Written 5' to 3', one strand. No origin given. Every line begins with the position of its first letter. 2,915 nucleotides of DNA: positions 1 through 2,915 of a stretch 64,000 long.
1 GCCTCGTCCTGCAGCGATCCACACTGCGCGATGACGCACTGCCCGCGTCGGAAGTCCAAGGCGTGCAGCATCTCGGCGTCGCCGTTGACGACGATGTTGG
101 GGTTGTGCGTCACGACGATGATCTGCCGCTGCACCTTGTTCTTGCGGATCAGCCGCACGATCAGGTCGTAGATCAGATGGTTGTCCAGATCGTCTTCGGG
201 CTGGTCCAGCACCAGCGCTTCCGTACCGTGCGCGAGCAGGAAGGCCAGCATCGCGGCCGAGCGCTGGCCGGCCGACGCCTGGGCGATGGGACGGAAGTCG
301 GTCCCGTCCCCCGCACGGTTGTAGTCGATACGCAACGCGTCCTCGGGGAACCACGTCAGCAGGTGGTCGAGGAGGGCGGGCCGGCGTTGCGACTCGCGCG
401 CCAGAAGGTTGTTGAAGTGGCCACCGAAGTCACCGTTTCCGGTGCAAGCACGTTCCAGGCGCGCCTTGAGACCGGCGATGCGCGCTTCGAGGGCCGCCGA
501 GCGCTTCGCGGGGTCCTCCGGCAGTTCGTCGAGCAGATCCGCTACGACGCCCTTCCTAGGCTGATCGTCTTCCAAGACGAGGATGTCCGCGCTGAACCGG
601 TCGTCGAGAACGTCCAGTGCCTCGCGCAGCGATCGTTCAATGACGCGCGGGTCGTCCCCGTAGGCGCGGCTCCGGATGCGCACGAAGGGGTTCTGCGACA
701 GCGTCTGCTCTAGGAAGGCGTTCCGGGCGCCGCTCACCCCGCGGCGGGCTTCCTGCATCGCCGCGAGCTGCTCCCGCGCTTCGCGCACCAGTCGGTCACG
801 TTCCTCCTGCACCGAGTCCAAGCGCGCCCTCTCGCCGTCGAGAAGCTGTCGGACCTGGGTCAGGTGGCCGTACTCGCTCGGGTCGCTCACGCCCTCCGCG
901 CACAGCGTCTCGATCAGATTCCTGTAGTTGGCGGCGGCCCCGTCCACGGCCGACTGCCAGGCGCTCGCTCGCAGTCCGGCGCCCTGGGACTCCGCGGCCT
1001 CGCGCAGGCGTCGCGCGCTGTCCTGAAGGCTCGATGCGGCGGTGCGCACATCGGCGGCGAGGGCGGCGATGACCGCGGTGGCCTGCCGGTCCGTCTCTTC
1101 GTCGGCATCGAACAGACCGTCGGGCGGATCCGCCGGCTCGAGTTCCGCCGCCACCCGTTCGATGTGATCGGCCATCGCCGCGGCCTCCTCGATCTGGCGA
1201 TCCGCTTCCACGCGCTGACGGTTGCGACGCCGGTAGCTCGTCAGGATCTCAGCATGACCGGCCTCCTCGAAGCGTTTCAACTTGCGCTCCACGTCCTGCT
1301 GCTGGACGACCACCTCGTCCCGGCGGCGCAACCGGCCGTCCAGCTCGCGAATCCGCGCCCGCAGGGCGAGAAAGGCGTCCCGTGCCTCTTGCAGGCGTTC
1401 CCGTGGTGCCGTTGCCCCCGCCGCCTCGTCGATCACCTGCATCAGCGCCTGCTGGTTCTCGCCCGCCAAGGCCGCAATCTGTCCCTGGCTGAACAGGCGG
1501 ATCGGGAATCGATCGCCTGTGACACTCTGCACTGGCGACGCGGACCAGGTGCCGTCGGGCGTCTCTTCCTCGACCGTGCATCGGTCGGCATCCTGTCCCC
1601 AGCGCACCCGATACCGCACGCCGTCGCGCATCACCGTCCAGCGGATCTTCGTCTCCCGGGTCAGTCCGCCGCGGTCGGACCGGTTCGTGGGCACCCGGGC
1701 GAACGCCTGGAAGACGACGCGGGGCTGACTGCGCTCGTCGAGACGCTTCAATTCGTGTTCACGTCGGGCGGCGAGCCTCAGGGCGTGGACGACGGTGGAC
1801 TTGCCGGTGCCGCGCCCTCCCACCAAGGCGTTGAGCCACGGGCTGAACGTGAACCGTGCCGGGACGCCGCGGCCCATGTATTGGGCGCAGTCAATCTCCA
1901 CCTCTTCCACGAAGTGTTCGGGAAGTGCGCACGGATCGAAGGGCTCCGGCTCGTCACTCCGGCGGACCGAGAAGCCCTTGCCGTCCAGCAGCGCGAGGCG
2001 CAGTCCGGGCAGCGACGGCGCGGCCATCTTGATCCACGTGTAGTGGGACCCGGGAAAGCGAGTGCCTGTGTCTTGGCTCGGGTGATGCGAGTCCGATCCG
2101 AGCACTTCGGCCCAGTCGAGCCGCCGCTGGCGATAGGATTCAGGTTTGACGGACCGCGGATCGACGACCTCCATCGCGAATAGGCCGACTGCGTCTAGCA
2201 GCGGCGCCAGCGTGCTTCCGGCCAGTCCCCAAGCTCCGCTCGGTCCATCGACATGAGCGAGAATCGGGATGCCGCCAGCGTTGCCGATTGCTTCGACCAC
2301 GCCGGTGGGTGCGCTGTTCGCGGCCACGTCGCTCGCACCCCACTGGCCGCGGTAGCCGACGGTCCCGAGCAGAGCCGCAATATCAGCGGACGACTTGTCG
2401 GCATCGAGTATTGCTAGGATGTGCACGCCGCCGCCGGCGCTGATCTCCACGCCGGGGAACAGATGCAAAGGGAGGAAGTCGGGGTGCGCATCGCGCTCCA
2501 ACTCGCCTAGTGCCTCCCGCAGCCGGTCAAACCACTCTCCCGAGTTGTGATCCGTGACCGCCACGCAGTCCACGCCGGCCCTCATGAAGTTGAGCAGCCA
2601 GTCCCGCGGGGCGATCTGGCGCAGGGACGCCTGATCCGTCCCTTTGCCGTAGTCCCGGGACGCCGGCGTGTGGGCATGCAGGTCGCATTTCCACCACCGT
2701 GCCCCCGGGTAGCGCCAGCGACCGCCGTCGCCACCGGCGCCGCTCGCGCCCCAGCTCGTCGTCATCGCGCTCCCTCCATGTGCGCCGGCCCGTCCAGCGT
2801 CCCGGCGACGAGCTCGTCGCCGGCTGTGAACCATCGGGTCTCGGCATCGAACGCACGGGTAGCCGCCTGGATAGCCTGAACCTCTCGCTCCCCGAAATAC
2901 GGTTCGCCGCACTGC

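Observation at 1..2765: Large PHP-phosphoesterase / SMC-type ATPase fusion as the only intact large gene in a decayed defence/TA island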

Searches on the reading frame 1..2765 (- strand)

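Call 4: search_protein_families(library=pfam, proteins=[window:1-2765:-], max_evalue=0.01)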
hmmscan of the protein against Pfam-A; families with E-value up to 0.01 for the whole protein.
window:1-2765:- (921 aa): 4 families
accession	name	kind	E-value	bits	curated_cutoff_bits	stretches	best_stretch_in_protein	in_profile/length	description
PF13304.12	AAA_21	-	9e-12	46.1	27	1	821-892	229-303/304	AAA domain, putative AbiEii toxin, Type IV TA system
PF02463.25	SMC_N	-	9.4e-09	35.4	40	1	303-896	18-206/220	RecF/RecN/SMC N terminal domain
PF13175.12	AAA_15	-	0.0011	19.1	32.1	0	826-892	297-374/374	AAA ATPase domain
PF00005.33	ABC_tran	-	0.0028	18.7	25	0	313-331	15-33/137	ABC transporter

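Call 5: search_protein_families(library=ncbifam, proteins=[window:1-2765:-], max_evalue=0.01)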
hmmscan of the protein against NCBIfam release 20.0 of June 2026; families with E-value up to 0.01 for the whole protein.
window:1-2765:- (921 aa): 33 families (the best 25 are shown)
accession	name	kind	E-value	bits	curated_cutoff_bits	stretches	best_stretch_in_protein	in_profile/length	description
NF045780.1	TrlF_fam_ATP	equivalog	2.7e-152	509.6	350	1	21-920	2-918/944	TrlF family AAA-like ATPase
NF042955.1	Ppl_antiphage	equivalog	1.6e-133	446.6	1000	1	21-920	1-857/882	anti-phage protein Ppl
NF045781.1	Spaf1101_AAA_ATP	equivalog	1.7e-58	198.8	475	2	61-338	102-372/836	Spaf_1101 family AAA-like ATPase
NF040873.1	AztA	equivalog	1.1e-08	34.9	220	1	825-898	115-188/191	zinc ABC transporter ATP-binding protein AztA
NF038032.1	CehA_McbA_metalo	domain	1.1e-06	28.3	80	1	23-174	1-118/315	CehA/McbA family metallohydrolase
NF053840.1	MnTportMntADein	equivalog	1.5e-06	28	400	1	825-888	129-192/240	manganese ABC transporter ATP-binding protein MntA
NF000355.4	ribo_prot_ABC_F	equivalog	2.1e-06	26.9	380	1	825-891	425-488/499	ribosomal protection-like ABC-F family protein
TIGR00634.1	recN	equivalog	2.2e-06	26.9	407.85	1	307-591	20-293/563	DNA repair protein RecN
NF008409.0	PRK11231.1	equivalog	2.4e-06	27.1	375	1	825-890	134-199/255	Fe(3+) dicitrate ABC transporter ATP-binding protein FecE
TIGR04521.1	ECF_ATPase_2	equivalog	2.1e-05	23.8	330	1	830-894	145-210/279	energy-coupling factor transporter ATPase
TIGR02857.1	CydD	equivalog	0.00018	20.6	435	1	830-896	459-524/529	thiol reductant ABC exporter subunit CydD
TIGR03375.1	type_I_sec_LssB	subfamily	0.0002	19.8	693.1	1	830-891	604-664/696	type I secretion system permease/ATPase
TIGR03608.1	L_ocin_972_ABC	subfamily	0.00029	20.3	254.85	1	826-896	131-201/206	putative bacteriocin export ABC transporter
NF045487.1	ASRP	equivalog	0.00034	19.3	300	0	451-675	144-358/593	archaea-specific SMC-related protein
NF047791.1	RNaseRnm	equivalog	0.00035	19.9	375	1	28-160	4-120/275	RNase RNM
NF041034.1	Rad50_Sulf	equivalog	0.0013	16.7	1000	0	826-896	776-852/872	DNA double-strand break repair ATPase Rad50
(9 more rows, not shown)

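Call 6: search_protein_families(library=padloc, proteins=[window:1-2765:-], max_evalue=0.01)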
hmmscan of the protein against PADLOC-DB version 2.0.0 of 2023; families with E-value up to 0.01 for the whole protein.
window:1-2765:- (921 aa): 35 families (the best 25 are shown)
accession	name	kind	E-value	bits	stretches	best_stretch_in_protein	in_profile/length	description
PDLC02208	Ppl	-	7.3e-107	356.6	1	21-920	4-867/894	-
PDLC04135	mad3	-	1.8e-17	61.9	1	305-894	18-329/374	mads_3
PDLC02980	AriA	-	1e-11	43.4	1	822-892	230-303/304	-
PDLC03859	LmuB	-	9.2e-10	36.3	1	466-891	189-588/611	-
PDLC04164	AriA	-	6.6e-07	27.1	1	841-896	186-240/253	-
PDLC04182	HEC-01A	-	1.2e-06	25.8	1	847-898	305-357/406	-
PDLC04678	PDC-M49A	-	1.6e-06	24.7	1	830-889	549-610/681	-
PDLC04680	PDC-M49A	-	3.1e-06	24.1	0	829-891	538-602/674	-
PDLC02335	AbiLi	-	7e-06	23.3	1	313-913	80-251/326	AbiLi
PDLC00096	GajA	-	1e-05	22.5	1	291-349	8-65/630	AAA ATPase domain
PDLC04213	HEC-02A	-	1.5e-05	22.7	0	832-890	212-274/337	-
PDLC00102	GajA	-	2.3e-05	21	0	304-345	18-59/532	AAA ATPase domain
PDLC02979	AriA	-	2.5e-05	22.2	0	826-892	296-373/373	-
PDLC03878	NsnB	-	6.1e-05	20.9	0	311-338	23-51/345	-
PDLC04175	HEC-01A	-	8.8e-05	19.7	0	808-913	228-333/363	-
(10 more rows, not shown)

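Call 7: search_solved_structures(query=window:1-2765:-, max_evalue=0.01, show_alignments=1)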
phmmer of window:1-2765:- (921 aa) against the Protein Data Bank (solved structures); distinct sequences matched with E-value up to 0.01: 14.
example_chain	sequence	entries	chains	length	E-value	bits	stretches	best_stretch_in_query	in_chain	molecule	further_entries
1e69_A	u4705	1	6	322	0.00013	23.5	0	829-911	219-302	CHROMOSOME SEGREGATION SMC PROTEIN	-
5lj9_A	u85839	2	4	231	0.00016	23.2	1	820-907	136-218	Macrolide export ATP-binding/permease protein MacB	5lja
7p7q_0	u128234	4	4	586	0.0011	20.5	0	825-888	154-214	ARE-ABC-F family resistance factor PoxtA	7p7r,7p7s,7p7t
8v46_A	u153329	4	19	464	0.0014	20.1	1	820-896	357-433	AriA antitoxin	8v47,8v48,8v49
5nik_J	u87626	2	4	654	0.0017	19.8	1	820-896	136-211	Macrolide export ATP-binding/permease protein MacB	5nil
7msc_x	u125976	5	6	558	0.0017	19.8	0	750-904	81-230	Energy-dependent translational throttle protein EttA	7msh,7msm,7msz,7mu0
8ux9_B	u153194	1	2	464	0.0034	18.8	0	820-896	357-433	AriA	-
8v45_A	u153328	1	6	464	0.0034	18.8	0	820-896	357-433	AriA antitoxin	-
8p0a_A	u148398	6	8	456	0.0046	18.4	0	801-914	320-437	Structural maintenance of chromosomes protein 1A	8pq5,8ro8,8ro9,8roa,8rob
9nl5_E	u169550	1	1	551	0.0049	18.3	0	825-865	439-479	EttA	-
9nlb_E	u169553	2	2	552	0.0049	18.3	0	825-865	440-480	Energy-dependent translational throttle protein EttA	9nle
9nlj_U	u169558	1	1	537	0.0072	17.7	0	825-895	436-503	Uup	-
5gko_A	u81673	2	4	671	0.0087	17.5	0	819-895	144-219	Macrolide export ATP-binding/permease protein MacB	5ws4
8roc_A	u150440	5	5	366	0.0089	17.4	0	812-914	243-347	Structural maintenance of chromosomes protein 1A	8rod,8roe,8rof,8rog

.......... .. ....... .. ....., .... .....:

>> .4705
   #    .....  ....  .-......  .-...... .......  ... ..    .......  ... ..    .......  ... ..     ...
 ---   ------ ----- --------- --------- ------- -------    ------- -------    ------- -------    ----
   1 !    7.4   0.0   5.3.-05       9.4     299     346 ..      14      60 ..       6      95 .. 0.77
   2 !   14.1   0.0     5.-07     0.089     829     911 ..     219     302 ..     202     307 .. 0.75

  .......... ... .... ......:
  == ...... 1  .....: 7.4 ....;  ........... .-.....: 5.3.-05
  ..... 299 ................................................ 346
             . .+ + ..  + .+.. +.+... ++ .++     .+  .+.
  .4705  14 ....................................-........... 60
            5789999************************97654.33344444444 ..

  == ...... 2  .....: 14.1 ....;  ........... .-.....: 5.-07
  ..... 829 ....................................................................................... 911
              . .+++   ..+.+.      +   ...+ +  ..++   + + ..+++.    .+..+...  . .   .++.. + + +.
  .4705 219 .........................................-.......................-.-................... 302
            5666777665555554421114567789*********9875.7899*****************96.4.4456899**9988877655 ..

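Call 16: find_homologous_proteins(query=window:1-2765:-, max_evalue=1e-10)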
Query window:1-2765:- (921 aa): 3201 proteins with E <= 1e-10 among 8000 candidates; the best 120 are listed.
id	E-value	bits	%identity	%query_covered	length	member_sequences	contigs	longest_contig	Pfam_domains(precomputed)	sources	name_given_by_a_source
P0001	0.0e+0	2073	100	100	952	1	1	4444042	PF02463.26,PF13304.13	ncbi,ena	-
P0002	0.0e+0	1421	71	100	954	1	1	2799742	PF02463.26,PF13304.13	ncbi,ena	-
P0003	0.0e+0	1373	68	98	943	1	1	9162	PF02463.26,PF13304.13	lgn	-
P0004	0.0e+0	1373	68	98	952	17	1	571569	PF02463.26,PF13304.13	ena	-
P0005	0.0e+0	1372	68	99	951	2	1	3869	PF02463.26,PF13304.13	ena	-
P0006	0.0e+0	1371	67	100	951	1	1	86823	PF02463.26,PF13304.13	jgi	-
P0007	0.0e+0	1369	68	98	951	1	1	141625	PF02463.26,PF13304.13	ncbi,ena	-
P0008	0.0e+0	1356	66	100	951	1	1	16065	PF02463.26,PF13304.13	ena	-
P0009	0.0e+0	1343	67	98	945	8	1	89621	PF02463.26,PF13304.13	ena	-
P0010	0.0e+0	1343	68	98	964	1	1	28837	PF02463.26,PF13304.13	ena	-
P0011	0.0e+0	1341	66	98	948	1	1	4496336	PF02463.26,PF13304.13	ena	-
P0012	0.0e+0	1339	67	99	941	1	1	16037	PF02463.26,PF13304.13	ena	-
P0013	0.0e+0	1337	66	99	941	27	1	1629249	PF02463.26,PF13304.13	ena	-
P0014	0.0e+0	1336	66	98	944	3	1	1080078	PF02463.26,PF13304.13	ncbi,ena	-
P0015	0.0e+0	1333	66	98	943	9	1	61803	PF02463.26,PF13304.13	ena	-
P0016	0.0e+0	1331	66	99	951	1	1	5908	PF02463.26,PF13304.13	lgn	-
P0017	0.0e+0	1331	66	99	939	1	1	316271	PF02463.26,PF13304.13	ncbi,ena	-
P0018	0.0e+0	1328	66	99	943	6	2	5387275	PF02463.26,PF13304.13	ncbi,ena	-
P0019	0.0e+0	1328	66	99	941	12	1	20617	PF02463.26,PF13304.13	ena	-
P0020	0.0e+0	1328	66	98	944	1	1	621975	PF02463.26,PF13304.13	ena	-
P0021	0.0e+0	1327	65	99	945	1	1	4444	PF13476.13,PF02463.26,PF13304.13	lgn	-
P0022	0.0e+0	1324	66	98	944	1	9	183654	PF02463.26,PF13304.13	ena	-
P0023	0.0e+0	1324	66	98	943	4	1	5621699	PF02463.26,PF13304.13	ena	-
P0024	0.0e+0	1322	66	99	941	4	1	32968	PF02463.26,PF13304.13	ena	-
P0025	0.0e+0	1321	66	99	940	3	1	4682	PF02463.26,PF13304.13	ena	-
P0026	0.0e+0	1320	67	99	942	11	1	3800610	PF02463.26,PF13304.13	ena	-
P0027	0.0e+0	1319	66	98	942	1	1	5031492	PF02463.26,PF13304.13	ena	-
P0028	0.0e+0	1318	65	99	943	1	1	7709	PF02463.26,PF13304.13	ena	-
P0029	0.0e+0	1318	65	98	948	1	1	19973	PF02463.26,PF13304.13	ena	-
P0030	0.0e+0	1317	67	99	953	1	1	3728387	PF02463.26,PF13304.13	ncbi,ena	-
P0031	0.0e+0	1317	65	99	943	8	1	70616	PF02463.26,PF13304.13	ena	-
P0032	0.0e+0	1315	66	98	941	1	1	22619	PF02463.26,PF13304.13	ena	-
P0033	0.0e+0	1315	65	98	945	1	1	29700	PF02463.26,PF13304.13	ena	-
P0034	0.0e+0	1315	65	98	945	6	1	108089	PF02463.26,PF13304.13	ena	-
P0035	0.0e+0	1313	65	98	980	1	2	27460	PF02463.26,PF13304.13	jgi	jgi:energy-coupling factor transporter ATP-binding protein EcfA2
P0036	0.0e+0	1310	65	99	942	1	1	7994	PF02463.26,PF13304.13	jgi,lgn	-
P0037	0.0e+0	1308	67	99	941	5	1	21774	PF02463.26,PF13304.13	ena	-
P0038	0.0e+0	1308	65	98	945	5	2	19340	PF13175.13,PF13476.13,PF02463.26,PF13304.13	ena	-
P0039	0.0e+0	1308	65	98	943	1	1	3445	PF02463.26,PF13304.13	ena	-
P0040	0.0e+0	1308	65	99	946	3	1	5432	PF02463.26,PF13304.13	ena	-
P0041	0.0e+0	1307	65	98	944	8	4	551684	PF02463.26,PF13304.13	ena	-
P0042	0.0e+0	1305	65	98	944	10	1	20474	PF13175.13,PF13476.13,PF02463.26,PF13304.13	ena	-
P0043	0.0e+0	1299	63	98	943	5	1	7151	PF13175.13,PF02463.26,PF13304.13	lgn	-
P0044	0.0e+0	1299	65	98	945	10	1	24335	PF02463.26,PF13304.13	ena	-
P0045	0.0e+0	1296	65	98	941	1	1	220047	PF02463.26,PF13304.13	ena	-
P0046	0.0e+0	1293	64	98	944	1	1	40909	PF02463.26,PF13304.13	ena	-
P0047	0.0e+0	1292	62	98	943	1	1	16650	PF13175.13,PF13476.13,PF02463.26,PF13304.13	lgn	-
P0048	0.0e+0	1291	65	98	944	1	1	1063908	PF02463.26,PF13304.13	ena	-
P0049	0.0e+0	1285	63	98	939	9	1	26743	PF13476.13,PF02463.26,PF13304.13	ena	-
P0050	0.0e+0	1285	64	98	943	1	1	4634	PF02463.26,PF13304.13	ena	-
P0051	0.0e+0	1283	64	98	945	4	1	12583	PF02463.26,PF13304.13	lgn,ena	-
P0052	0.0e+0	1281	64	98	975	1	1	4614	PF02463.26,PF13304.13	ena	-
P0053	0.0e+0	1281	64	98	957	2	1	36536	PF02463.26,PF13304.13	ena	-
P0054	0.0e+0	1280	64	98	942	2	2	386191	PF02463.26,PF13304.13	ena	-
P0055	0.0e+0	1280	64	99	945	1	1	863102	PF02463.26,PF13304.13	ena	-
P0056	0.0e+0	1280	68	93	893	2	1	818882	PF02463.26,PF13304.13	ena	-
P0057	0.0e+0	1278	63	98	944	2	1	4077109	PF02463.26,PF13304.13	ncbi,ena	-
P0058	0.0e+0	1276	63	98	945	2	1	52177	PF02463.26,PF13304.13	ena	-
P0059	0.0e+0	1276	67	93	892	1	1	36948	PF02463.26,PF13304.13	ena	-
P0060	0.0e+0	1276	65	98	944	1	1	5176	PF02463.26,PF13304.13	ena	-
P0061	0.0e+0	1275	63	98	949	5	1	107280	PF02463.26,PF13304.13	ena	-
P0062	0.0e+0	1274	64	98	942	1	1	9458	PF02463.26,PF13304.13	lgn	-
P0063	0.0e+0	1273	64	100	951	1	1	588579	PF02463.26,PF13304.13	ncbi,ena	-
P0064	0.0e+0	1272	64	98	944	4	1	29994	PF02463.26,PF13304.13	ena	-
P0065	0.0e+0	1270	64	98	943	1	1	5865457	PF02463.26,PF13304.13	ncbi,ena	-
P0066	0.0e+0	1270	63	98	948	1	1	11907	PF02463.26,PF13304.13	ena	-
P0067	0.0e+0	1269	64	98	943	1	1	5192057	PF02463.26,PF13304.13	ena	-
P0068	0.0e+0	1268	64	99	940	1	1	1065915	PF02463.26,PF13304.13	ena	-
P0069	0.0e+0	1268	63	98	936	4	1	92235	PF13476.13,PF02463.26,PF13304.13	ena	-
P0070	0.0e+0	1267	63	98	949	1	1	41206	PF02463.26,PF13304.13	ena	-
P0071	0.0e+0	1267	63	98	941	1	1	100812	PF02463.26,PF13304.13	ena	-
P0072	0.0e+0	1266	63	98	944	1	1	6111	PF02463.26,PF13304.13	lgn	-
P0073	0.0e+0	1265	63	98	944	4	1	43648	PF02463.26,PF13304.13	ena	-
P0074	0.0e+0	1263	64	98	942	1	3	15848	PF02463.26,PF13304.13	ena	-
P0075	0.0e+0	1263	64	98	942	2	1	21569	PF02463.26,PF13304.13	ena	-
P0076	0.0e+0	1262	61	98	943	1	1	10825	PF13175.13,PF13476.13,PF02463.26,PF13304.13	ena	-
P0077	0.0e+0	1262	64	98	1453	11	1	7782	PF03747.20,PF02463.26,PF13304.13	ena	-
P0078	0.0e+0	1261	64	98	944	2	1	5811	PF02463.26,PF13304.13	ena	-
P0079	0.0e+0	1261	63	99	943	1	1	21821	PF02463.26,PF13304.13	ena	-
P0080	0.0e+0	1259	63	99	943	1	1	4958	PF02463.26,PF13304.13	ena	-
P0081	0.0e+0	1259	64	99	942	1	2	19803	PF02463.26,PF13304.13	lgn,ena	-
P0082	0.0e+0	1259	63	98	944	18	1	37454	PF02463.26,PF13304.13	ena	-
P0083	0.0e+0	1259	67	94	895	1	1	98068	PF02463.26,PF13304.13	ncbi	-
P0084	0.0e+0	1258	63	98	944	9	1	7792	PF02463.26,PF13304.13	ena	-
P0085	0.0e+0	1258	63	99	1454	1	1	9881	PF03747.20,PF02463.26,PF13304.13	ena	-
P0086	0.0e+0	1257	64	99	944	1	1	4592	PF02463.26,PF13304.13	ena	-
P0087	0.0e+0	1257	63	98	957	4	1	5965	PF02463.26,PF13304.13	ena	-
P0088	0.0e+0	1256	62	98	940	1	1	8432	PF13175.13,PF02463.26,PF13304.13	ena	-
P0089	0.0e+0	1256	65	98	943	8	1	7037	PF02463.26,PF13304.13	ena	-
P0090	0.0e+0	1255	64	98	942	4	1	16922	PF02463.26,PF13304.13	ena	-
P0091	0.0e+0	1255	63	98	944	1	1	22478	PF02463.26,PF13304.13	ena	-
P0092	0.0e+0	1254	64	98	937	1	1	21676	PF02463.26,PF13304.13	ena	-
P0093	0.0e+0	1253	64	98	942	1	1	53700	PF02463.26,PF13304.13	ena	-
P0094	0.0e+0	1253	64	98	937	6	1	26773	PF02463.26,PF13304.13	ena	-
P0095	0.0e+0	1251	62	98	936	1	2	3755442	PF02463.26,PF13304.13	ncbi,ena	-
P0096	0.0e+0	1250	63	98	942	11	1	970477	PF02463.26,PF13304.13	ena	-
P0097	0.0e+0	1249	65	94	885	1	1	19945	PF02463.26,PF13304.13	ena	-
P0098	0.0e+0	1249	63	98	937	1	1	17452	PF02463.26,PF13304.13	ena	-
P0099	0.0e+0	1248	62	98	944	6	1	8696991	PF02463.26,PF13304.13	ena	-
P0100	0.0e+0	1248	63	98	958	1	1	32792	PF02463.26,PF13304.13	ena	-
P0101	0.0e+0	1247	62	99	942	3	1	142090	PF02463.26,PF13304.13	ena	-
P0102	0.0e+0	1247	63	98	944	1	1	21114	PF02463.26,PF13304.13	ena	-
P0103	0.0e+0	1246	64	98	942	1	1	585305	PF02463.26,PF13304.13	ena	-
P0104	0.0e+0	1245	62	98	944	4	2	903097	PF02463.26,PF13304.13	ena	-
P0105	0.0e+0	1245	63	98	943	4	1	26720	PF02463.26,PF13304.13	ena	-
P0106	0.0e+0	1243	61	98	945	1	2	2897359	PF13175.13,PF02463.26,PF13304.13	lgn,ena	-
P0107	0.0e+0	1242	63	98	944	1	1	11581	PF02463.26,PF13304.13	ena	-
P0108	0.0e+0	1241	62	98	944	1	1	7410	PF02463.26,PF13304.13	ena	-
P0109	0.0e+0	1240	64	98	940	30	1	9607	PF02463.26,PF13304.13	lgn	-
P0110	0.0e+0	1239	61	98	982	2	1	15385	PF02463.26,PF13304.13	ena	-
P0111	0.0e+0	1239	63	99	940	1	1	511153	PF02463.26,PF13304.13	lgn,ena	-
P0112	0.0e+0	1238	64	98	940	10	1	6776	PF02463.26,PF13304.13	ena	-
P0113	0.0e+0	1237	63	98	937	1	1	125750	PF02463.26,PF13304.13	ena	-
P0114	0.0e+0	1237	62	98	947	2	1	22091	PF02463.26,PF13304.13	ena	-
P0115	0.0e+0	1235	59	98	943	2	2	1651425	PF02463.26,PF13304.13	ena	-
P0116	0.0e+0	1233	62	98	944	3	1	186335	PF02463.26,PF13304.13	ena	-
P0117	0.0e+0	1232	63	98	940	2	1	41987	PF02463.26,PF13304.13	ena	-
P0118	0.0e+0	1231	63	99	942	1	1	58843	PF02463.26,PF13304.13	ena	-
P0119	0.0e+0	1231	63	98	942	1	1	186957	PF02463.26,PF13304.13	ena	-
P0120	0.0e+0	1230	62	99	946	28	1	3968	PF02463.26,PF13304.13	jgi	jgi:hypothetical protein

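Call 17: find_encoding_contigs(protein=P0001, flank=10000, max_places=3)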
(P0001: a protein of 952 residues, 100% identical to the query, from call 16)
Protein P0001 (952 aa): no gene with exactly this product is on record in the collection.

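Call 24: search_dna_similar(query=P0001, collection=phages, mode=protein, max_rows=25)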
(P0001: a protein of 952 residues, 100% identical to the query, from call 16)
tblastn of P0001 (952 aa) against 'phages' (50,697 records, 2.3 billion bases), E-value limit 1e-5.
Records with a match: 7; places in all: 7; records where one place covers at least 80% of the query: 0.
Best place of each record, by identity: <60% 7.
By first word of the organism name: Yersinia 2; Listeria 2; Vibrio 1; Microcystis 1; Streptococcus 1.
By host as written in the record: Yersinia enterocolitica 2; Listeria monocytogenes 2; Vibrio cyclitrophicus 10N.286.54.E11 1; Microcystis wesenbergii 1; Streptococcus suis ZKB4 1.
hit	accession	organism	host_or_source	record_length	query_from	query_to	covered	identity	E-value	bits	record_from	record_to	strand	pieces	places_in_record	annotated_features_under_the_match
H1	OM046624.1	Yersinia phage vB_YenM_42.18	Yersinia enterocolitica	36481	815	941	13%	39.8%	1e-19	101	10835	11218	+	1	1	chromosome partition protein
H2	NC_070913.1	Yersinia phage vB_YenM_42.18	Yersinia enterocolitica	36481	815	941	13%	39.8%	1e-19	101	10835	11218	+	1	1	chromosome partition protein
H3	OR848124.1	Listeria phage LM 4-14-1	Listeria monocytogenes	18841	825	941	12%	39.0%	1e-18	98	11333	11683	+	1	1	record has no annotation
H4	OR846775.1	Listeria phage LM 4-11-1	Listeria monocytogenes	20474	825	941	12%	39.0%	1e-18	98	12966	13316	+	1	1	record has no annotation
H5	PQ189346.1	Vibrio phage 10N.286.54.E11_PE001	Vibrio cyclitrophicus 10N.286.54.E11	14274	825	941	12%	36.4%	1e-16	92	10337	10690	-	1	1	hypothetical protein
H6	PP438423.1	Microcystis phage Mwe-JY31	Microcystis wesenbergii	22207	819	944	13%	33.3%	2e-13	81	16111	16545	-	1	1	hypothetical protein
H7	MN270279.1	Streptococcus phage phi-SsuZKB4_rum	Streptococcus suis ZKB4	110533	824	941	12%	34.1%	1e-13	82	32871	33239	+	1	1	hypothetical protein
